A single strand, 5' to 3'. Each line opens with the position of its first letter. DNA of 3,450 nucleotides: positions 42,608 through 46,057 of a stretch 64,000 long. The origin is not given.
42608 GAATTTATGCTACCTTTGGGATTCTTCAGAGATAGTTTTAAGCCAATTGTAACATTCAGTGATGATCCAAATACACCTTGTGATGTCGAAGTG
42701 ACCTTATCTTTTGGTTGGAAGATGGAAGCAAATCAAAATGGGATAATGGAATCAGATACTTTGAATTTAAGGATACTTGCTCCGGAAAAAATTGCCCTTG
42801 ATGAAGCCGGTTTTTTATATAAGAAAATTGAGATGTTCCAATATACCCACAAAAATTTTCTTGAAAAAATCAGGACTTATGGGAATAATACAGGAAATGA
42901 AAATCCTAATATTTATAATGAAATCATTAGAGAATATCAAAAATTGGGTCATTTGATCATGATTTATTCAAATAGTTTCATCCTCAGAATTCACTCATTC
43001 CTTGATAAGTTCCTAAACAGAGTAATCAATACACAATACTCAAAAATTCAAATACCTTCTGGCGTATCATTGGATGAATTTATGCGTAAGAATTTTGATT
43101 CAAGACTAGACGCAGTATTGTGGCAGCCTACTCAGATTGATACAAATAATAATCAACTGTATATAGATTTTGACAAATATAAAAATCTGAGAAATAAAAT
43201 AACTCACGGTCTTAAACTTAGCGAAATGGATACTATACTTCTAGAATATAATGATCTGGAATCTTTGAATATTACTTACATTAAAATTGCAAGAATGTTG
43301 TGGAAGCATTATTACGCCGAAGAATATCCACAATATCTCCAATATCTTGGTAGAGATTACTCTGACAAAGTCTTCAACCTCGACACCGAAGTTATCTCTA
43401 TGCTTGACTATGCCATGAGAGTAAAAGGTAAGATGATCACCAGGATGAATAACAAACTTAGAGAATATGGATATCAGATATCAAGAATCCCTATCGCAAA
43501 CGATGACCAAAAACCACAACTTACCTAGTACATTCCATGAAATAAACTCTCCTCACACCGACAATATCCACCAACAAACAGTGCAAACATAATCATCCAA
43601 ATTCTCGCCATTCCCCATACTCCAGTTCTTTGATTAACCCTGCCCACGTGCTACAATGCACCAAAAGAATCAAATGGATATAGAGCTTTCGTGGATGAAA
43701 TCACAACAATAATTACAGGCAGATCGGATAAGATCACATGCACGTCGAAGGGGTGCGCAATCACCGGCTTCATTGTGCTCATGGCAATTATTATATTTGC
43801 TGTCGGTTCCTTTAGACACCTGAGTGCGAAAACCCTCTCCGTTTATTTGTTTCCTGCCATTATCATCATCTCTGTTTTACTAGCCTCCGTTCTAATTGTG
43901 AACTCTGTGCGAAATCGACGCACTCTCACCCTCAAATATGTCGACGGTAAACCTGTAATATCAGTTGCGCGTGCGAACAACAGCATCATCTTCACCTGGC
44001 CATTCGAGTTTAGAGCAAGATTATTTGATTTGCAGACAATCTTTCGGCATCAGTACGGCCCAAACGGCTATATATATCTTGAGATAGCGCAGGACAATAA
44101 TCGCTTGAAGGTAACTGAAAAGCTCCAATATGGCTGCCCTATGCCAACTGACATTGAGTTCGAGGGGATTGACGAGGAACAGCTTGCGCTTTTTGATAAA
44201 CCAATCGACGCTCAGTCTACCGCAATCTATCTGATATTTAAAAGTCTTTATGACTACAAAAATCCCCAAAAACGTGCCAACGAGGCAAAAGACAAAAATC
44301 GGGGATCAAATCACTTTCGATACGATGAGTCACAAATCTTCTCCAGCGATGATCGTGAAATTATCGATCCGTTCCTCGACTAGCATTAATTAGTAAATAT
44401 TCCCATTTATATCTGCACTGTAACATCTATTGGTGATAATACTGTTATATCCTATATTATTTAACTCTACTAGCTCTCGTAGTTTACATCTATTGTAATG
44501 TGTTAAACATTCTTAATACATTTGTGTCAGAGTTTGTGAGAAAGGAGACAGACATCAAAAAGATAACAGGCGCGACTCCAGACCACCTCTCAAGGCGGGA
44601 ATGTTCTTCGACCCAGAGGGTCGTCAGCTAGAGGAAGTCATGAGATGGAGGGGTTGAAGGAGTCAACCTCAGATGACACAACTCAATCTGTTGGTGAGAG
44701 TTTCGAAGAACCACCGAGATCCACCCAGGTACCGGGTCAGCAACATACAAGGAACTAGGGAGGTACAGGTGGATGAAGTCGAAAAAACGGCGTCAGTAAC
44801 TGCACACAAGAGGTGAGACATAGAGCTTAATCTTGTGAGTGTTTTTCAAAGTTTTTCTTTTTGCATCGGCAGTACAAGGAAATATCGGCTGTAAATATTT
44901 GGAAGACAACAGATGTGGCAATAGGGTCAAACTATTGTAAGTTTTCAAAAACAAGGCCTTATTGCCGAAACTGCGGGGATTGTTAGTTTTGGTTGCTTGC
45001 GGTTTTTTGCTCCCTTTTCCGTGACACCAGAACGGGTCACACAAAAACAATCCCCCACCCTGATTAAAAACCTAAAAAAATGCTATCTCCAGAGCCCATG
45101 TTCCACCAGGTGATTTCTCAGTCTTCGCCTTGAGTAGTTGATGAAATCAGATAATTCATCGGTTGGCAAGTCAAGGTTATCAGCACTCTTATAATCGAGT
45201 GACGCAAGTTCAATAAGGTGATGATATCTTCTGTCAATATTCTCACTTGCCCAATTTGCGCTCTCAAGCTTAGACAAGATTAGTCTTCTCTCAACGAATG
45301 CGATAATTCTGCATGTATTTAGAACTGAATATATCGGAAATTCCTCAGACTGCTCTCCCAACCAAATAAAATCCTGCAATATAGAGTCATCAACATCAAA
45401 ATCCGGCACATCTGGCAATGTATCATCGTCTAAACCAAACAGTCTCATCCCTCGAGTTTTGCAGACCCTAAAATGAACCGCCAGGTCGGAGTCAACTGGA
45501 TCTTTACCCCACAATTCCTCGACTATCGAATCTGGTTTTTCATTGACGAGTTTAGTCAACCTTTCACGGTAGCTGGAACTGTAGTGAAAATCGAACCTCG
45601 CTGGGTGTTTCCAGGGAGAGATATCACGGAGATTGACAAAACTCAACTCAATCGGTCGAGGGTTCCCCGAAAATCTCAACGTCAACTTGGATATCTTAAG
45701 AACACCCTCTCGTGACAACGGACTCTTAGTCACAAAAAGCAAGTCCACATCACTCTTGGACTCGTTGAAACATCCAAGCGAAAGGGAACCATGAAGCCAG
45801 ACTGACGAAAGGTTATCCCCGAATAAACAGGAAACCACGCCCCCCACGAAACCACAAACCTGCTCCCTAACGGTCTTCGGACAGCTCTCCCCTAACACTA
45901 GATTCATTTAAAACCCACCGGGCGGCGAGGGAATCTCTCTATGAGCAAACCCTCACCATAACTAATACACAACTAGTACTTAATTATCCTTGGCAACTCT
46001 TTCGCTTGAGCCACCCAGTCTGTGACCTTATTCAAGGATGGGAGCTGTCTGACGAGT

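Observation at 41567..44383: AT-rich Rx4H (HEPN-like) orphan gene between two paralogous 2-TM proteins, right after the V-ATPase operon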

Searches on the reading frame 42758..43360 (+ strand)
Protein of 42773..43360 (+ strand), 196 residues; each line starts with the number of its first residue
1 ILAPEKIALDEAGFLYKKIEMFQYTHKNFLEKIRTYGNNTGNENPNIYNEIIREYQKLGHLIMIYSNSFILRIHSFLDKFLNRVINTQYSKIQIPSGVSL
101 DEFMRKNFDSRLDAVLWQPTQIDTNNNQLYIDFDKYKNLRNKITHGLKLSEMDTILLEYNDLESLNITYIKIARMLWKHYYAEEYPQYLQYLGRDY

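Call 51: predict_structure(alignment_id=A4)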
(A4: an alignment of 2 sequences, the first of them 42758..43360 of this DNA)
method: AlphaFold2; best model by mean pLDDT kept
length: 201 residues; sequences in the alignment: 2
mean_pLDDT: 72.8   pTM: 0.72
mean pLDDT of the five models: 72.8, 69.4, 55.7, 52.6, 48.5
residues with pLDDT >= 90: 0; 70-90: 130; 50-70: 56; < 50: 15
segments of 3 or more residues with pLDDT < 50: 1-7, 124-128, 199-201
pLDDT, mean of each block of 10 residues (from residue 1): 48 82 87 84 64 84 85 86 77 61 74 73 52 77 79 64 76 83 66 58 29
secondary structure, 60 per line:
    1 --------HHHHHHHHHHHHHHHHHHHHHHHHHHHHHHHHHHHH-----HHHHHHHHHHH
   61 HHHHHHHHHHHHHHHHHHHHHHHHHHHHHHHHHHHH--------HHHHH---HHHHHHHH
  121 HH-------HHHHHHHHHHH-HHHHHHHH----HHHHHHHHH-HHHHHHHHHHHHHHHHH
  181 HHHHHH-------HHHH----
elements in order: H9-44 H50-96 H105-109 H113-122 H130-140 H142-149 H154-162 H164-186 H194-197

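Call 54: fold_search(model_id=the predicted structure, library=pdb)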
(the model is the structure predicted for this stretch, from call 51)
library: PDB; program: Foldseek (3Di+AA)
matches with E <= 10: 267; with E <= 0.001: 0
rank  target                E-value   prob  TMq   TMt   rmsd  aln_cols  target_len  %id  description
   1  4uos                  1.4e-01  0.77  0.30  0.32  14.7       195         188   11  Thermodynamic hyperstability in parametrically designed helical bundles (released 2014-11-05)
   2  7jh6_A                3.4e-01  0.85  0.39  0.44  12.6       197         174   12  De novo designed two-domain di-Zn(II) and porphyrin-binding protein (released 2020-12-09)
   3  8rhn_A                4.5e-01  0.33  0.30  0.31  11.2       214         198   12  Structure of the 55LCC ATPase complex (released 2024-03-27)
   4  6ux2_A                5.0e-01  0.72  0.39  0.15  10.6       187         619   13  Crystal structure of ZIKV RdRp in complex with STAT2 (released 2020-07-08)
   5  8w6e_B                6.3e-01  0.63  0.35  0.42  10.0       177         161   18  De novo design of HBC599 binder (released 2024-11-27)
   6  6tlc_A                6.3e-01  0.63  0.40  0.17  10.7       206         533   12  Unphosphorylated human STAT3 in complex with MS3-6 monobody (released 2020-07-22)
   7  7bxo_F                6.3e-01  0.54  0.28  0.38   8.9       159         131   12  Crystal structure of the toxin-antitoxin with AMP-PNP (released 2020-09-30)
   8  7ajl_AAA              6.3e-01  0.30  0.30  0.23  14.9       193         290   13  Cyrstal structure of CYRI-B/Fam49B (released 2020-11-18)
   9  9s9j                  6.3e-01  0.20  0.24  0.27  13.5       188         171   14  S. islandicus CdvB (closed) (released 2026-01-28)
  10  6tlc_B                8.9e-01  0.51  0.38  0.17  10.5       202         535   10  Unphosphorylated human STAT3 in complex with MS3-6 monobody (released 2020-07-22)
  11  9lgo_H                1.1e+00  0.16  0.28  0.28  13.5       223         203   11  Cryo-EM structure of the SPATA5-SPATA5L1-CINP-C1orf109 complex (released 2025-04-23)
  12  8yyu_A                1.4e+00  0.57  0.43  0.18  11.1       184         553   11  A tetrameric STAT1-DNA complex (released 2025-03-26)
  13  6njs                  1.4e+00  0.20  0.28  0.14  11.1       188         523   11  Stat3 Core in complex with compound SD36 (released 2019-12-04)
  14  8w6f_A                1.4e+00  0.33  0.31  0.37  10.2       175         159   17  Apo structure of HBC binder (released 2024-11-27)
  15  6yrf_A                1.4e+00  0.13  0.23  0.07  16.7       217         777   14  Vip3Bc1 tetramer (released 2021-03-17)
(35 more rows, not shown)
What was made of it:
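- On HEPN superfamily: HepT chains 7bxo_F, 6m6w_D and 8xeh_D appear at E 0.63-2.7 with TM 0.25-0.38 (call 54).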

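Call 55: fold_search(model_id=the predicted structure, library=viral)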
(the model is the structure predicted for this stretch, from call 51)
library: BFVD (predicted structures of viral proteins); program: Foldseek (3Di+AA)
matches with E <= 10: 211; with E <= 0.001: 0
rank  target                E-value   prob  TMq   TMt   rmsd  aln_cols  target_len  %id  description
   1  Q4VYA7                1.9e-01  0.66  0.30  0.25  12.7       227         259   12  (no name in the UniProt tables at hand)
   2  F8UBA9                2.0e-01  0.44  0.27  0.24  15.9       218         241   14  (no name in the UniProt tables at hand)
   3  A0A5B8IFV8            2.6e-01  0.25  0.22  0.15  22.6       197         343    8  Uncharacterized protein [Mimiviridae sp. ChoanoV1]
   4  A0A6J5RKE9            4.2e-01  0.15  0.23  0.18  16.7       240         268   10  Phage head morphogenesis domain [uncultured Caudovirales phage]
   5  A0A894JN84            5.1e-01  0.54  0.34  0.22  12.1       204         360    8  (no name in the UniProt tables at hand)
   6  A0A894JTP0            5.3e-01  0.30  0.29  0.17  19.6       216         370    9  (no name in the UniProt tables at hand)
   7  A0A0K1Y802            5.8e-01  0.21  0.24  0.11  21.6       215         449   12  (no name in the UniProt tables at hand)
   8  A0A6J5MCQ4            6.7e-01  0.44  0.38  0.12  23.6       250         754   11  Uncharacterized protein [uncultured Caudovirales phage]
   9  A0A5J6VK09            7.1e-01  0.47  0.38  0.32  23.8       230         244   10  Uncharacterized protein [Megaviridae environmental sample]
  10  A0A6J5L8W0            8.2e-01  0.14  0.24  0.16  18.2       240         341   10  Flagellar basal-body/hook protein, C-terminal domain containing protein [uncultured Caudovirales phage]
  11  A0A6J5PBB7            8.6e-01  0.13  0.17  0.12  18.4       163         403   13  Uncharacterized protein [uncultured Caudovirales phage]
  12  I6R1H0                9.9e-01  0.15  0.21  0.18  16.7       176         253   12  (no name in the UniProt tables at hand)
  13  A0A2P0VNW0            1.1e+00  0.11  0.19  0.14  14.3       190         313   13  Uncharacterized protein [Tetraselmis virus 1]
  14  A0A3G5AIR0            1.1e+00  0.09  0.19  0.14  23.0       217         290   12  Syntaxin-2 isoform X3 [Sylvanvirus sp.]
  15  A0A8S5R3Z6            1.2e+00  0.09  0.21  0.09  15.8       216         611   12  Minor capsid protein [Siphoviridae sp. ctcMb1]
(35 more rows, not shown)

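Call 57: search_protein_families(library=pfam, proteins=[window:42773-43360:+], max_evalue=10)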
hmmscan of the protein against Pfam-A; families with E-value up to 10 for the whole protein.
seq(196 aa): 2 families
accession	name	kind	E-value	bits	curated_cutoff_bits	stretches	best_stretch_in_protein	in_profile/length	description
PF18730.6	HEPN_Cthe2314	-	0.024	15.1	27.1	1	23-161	16-139/174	Cthe_2314-like HEPN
PF09158.15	MotCF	-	0.15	12.6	25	1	9-64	16-69/103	Bacteriophage T4 MotA, C-terminal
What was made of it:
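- HEPN hits are below cutoff and depend on the motif (call 57).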

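Call 80: search_protein_families(library=padloc, proteins=[window:42773-43360:+], max_evalue=10)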
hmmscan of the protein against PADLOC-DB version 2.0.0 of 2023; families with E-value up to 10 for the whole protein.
seq(196 aa): 0 families

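Call 82: search_solved_structures(query=A4, max_evalue=10, show_alignments=3)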
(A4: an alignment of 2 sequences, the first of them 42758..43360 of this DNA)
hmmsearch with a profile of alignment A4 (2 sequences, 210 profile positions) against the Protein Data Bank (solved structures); distinct sequences matched with E-value up to 10: 2.
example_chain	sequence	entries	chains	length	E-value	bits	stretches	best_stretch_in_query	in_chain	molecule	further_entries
5bn3_B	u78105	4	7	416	0.26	14.1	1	135-202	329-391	NEQ263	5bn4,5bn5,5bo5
25qc_A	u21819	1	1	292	1.6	11.5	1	156-201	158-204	Amino acid:DNA transferase domain-containing protein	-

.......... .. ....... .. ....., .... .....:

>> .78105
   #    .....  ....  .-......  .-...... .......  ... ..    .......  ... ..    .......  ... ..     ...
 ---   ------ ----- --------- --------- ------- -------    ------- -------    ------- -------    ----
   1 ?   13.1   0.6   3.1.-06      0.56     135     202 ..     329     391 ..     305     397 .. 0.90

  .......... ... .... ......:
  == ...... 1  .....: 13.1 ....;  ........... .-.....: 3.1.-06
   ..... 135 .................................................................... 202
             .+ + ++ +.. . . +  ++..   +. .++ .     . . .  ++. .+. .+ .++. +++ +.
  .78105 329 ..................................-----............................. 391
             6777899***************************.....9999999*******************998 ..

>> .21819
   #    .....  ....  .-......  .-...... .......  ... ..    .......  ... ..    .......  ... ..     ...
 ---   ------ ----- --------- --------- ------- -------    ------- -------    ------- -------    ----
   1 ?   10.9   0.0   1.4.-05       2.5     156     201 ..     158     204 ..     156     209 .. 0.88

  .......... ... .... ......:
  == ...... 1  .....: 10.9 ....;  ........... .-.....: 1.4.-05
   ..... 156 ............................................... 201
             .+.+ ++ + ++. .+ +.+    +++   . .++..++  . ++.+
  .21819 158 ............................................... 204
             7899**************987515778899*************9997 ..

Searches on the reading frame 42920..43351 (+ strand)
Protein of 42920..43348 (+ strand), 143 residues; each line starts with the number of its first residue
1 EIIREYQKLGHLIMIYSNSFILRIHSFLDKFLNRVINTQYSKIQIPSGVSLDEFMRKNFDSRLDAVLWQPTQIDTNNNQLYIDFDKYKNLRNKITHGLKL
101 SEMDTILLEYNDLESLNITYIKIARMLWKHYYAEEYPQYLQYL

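Call 35: search_protein_families(library=pfam, proteins=[window:42920-43348:+], max_evalue=10)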
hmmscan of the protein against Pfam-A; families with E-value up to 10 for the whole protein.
seq(143 aa): 2 families
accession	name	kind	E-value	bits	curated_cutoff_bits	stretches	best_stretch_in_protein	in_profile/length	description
PF18730.6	HEPN_Cthe2314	-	0.0018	18.7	27.1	1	14-112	47-139/174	Cthe_2314-like HEPN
PF18735.6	HEPN_RiboL-PSP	-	0.0022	18.4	28.4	1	16-117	56-174/191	RiboL-PSP-HEPN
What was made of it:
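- Of 24,736 Pfam families, only HEPN_Cthe2314 (E=0.0018) and HEPN_RiboL-PSP (E=0.0022) hit the C-terminal region (call 35).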

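Call 80: search_protein_families(library=padloc, proteins=[window:42923-43351:+], max_evalue=10)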
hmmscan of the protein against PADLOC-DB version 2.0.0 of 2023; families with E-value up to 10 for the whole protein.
seq(143 aa): 2 families
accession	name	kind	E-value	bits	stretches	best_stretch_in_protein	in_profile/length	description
PDLC00118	GajB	-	0.0041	14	1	6-61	54-102/515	UrvD helicase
PDLC03820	RTasHEPN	-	0.051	11.7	1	65-97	59-91/148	DRT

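Call 81: search_protein_families(library=ncbifam, proteins=[window:42923-43351:+], max_evalue=10)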
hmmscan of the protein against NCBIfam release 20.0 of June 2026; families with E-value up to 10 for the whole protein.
seq(143 aa): 0 families

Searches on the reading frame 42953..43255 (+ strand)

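Call 57: search_protein_families(library=pfam, proteins=[window:42953-43255:+], max_evalue=10)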
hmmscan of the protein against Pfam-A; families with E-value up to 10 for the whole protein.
seq(101 aa): 3 families
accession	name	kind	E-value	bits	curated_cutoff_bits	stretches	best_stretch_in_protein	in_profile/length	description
PF18730.6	HEPN_Cthe2314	-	0.0016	18.9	27.1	1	5-92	49-130/174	Cthe_2314-like HEPN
PF18735.6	HEPN_RiboL-PSP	-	0.0054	17.1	28.4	1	5-89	56-162/191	RiboL-PSP-HEPN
PF03135.19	CagE_TrbE_VirB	-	0.025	15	21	1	19-79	18-74/204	CagE, TrbE, VirB family, component of type IV transporter system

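Call 80: search_protein_families(library=padloc, proteins=[window:42953-43255:+], max_evalue=10)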
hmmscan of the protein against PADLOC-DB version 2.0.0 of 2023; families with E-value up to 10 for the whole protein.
seq(101 aa): 1 family
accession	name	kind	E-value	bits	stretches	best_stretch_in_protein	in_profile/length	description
PDLC03820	RTasHEPN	-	0.023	12.8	1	55-87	59-91/148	DRT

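Call 81: search_protein_families(library=ncbifam, proteins=[window:42953-43255:+], max_evalue=10)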
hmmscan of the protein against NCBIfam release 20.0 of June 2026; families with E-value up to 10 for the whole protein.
seq(101 aa): 0 families

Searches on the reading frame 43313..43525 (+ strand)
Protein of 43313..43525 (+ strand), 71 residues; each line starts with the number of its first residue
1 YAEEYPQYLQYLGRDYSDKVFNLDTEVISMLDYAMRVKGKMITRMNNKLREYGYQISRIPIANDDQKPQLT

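Call 87: search_protein_families(library=pfam, proteins=[window:43313-43525:+], max_evalue=10)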
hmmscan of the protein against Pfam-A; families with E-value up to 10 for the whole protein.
seq(71 aa): 1 family
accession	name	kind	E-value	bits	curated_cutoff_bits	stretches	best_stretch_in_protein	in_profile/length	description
PF16890.10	DUF5083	-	0.021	15.1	27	1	8-64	38-91/157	Domain of unknown function (DUF5083)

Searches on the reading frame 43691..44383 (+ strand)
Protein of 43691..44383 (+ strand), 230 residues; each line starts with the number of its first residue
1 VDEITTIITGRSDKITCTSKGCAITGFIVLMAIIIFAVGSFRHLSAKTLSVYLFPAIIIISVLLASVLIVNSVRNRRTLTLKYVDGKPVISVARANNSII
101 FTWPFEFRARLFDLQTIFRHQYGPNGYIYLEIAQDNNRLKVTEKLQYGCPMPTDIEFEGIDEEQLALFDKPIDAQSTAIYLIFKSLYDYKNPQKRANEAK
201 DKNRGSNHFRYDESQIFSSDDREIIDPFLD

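Call 3: search_protein_families(library=pfam, proteins=[window:43691-44383:+], max_evalue=1)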
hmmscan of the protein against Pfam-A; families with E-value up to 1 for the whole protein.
window:43691-44383:+ (230 aa): 0 families

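Call 4: search_protein_families(library=padloc, proteins=[window:43691-44383:+], max_evalue=1)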
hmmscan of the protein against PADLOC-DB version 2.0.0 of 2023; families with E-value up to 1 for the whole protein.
window:43691-44383:+ (230 aa): 0 families

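Call 5: search_protein_families(library=ncbifam, proteins=[window:43691-44383:+], max_evalue=1)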
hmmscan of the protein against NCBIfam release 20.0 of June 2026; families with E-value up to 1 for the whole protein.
window:43691-44383:+ (230 aa): 0 families

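Call 12: find_homologous_proteins(query=window:43691-44383:+, max_evalue=0.01)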
Query window:43691-44383:+ (230 aa): 1 proteins with E <= 0.01 among 379 candidates.
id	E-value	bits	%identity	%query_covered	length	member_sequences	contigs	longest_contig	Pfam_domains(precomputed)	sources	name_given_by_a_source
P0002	6.9e-148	509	100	100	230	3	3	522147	-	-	-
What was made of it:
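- Tried and rejected: The 230-aa protein found only itself (call 12).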

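Call 37: search_protein_families(library=phrogs, proteins=[window:43691-44383:+], max_evalue=10)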
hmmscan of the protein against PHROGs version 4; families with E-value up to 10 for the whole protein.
window:43691-44383:+ (230 aa): 1 family
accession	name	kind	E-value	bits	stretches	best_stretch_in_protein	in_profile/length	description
phrog_6261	-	unknown function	0.19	12.8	1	111-149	21-60/73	-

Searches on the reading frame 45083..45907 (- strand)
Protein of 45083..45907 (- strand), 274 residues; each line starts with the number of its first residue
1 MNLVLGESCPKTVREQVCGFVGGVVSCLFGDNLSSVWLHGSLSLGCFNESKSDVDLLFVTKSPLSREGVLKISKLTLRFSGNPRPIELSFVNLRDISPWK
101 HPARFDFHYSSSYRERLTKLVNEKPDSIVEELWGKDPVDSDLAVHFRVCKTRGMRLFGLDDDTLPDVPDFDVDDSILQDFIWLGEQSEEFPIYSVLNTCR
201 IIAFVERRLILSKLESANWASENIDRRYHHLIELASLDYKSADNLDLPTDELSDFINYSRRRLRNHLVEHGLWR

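Call 3: search_protein_families(library=pfam, proteins=[window:45083-45907:-], max_evalue=1)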
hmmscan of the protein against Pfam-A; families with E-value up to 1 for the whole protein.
window:45083-45907:- (274 aa): 3 families
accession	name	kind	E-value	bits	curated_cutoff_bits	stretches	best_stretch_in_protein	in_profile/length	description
PF13427.11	AadA_C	-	5.1e-15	56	22.2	1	164-259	3-100/103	Aminoglycoside adenylyltransferase, C-terminal domain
PF01909.29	NTP_transf_2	-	6.4e-05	23.7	21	1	34-76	15-61/93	Nucleotidyltransferase domain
PF18765.7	Polbeta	-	0.018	15.6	26.9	1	32-75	12-54/93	Polymerase beta, Nucleotidyltransferase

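Call 4: search_protein_families(library=padloc, proteins=[window:45083-45907:-], max_evalue=1)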
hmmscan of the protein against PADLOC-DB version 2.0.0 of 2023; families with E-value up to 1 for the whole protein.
window:45083-45907:- (274 aa): 1 family
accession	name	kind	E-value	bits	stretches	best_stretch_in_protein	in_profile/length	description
PDLC04903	PDC-S09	-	0.00019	19.7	1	26-78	19-71/108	-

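Call 5: search_protein_families(library=ncbifam, proteins=[window:45083-45907:-], max_evalue=1)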
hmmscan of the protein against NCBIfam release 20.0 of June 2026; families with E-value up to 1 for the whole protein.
window:45083-45907:- (274 aa): 11 families
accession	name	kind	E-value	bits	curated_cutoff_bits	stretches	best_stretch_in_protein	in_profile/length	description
NF012212.1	ANT_9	subfamily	6.6e-19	68.1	340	1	24-248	12-231/249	aminoglycoside nucleotidyltransferase ANT(9)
NF010309.0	PRK13746.1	subfamily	2.6e-14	53.2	193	1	8-266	4-260/263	aminoglycoside adenylyltransferase family protein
NF012157.0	ANT_3pp_I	equivalog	3.8e-11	42.7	375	1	24-264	13-252/256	AadA family aminoglycoside 3''-O-nucleotidyltransferase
NF051468.1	ANT_AadA37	exception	6.3e-10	38.5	550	1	8-243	7-239/265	ANT(3'')-I family aminoglycoside nucleotidyltransferase AadA37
NF053581.1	ANT_3pp_Ic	exception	1.5e-09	37.8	545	1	9-267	5-261/265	aminoglycoside nucleotidyltransferase ANT(3'')-Ic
NF045909.1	ANT_9_Ic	equivalog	1.4e-06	27.8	505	1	28-117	22-117/259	aminoglycoside nucleotidyltransferase ANT(9)-Ic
NF033126.1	ANT_3pp_AadA1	exception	0.0002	21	587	1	21-260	11-249/258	ANT(3'')-Ia family aminoglycoside nucleotidyltransferase AadA1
NF045972.1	ANT_3pp_I_Serra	equivalog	0.00044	20.1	500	1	12-260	7-253/261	ANT(3'')-I family aminoglycoside adenylyltransferase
NF033127.1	ANT_3pp_AadA3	exception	0.00071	19.1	595.5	1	31-261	21-250/258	ANT(3'')-Ia family aminoglycoside nucleotidyltransferase AadA3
NF033220.1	ANT_3pp_II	equivalog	0.0012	18.2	400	1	25-240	14-224/258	ANT(3'')-II family aminoglycoside nucleotidyltransferase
NF012135.0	ANT_3pp_9_crypt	exception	0.0029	17.2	560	1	24-122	19-122/262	cryptic aminoglycoside nucleotidyltransferase ANT(3'')/ANT(9)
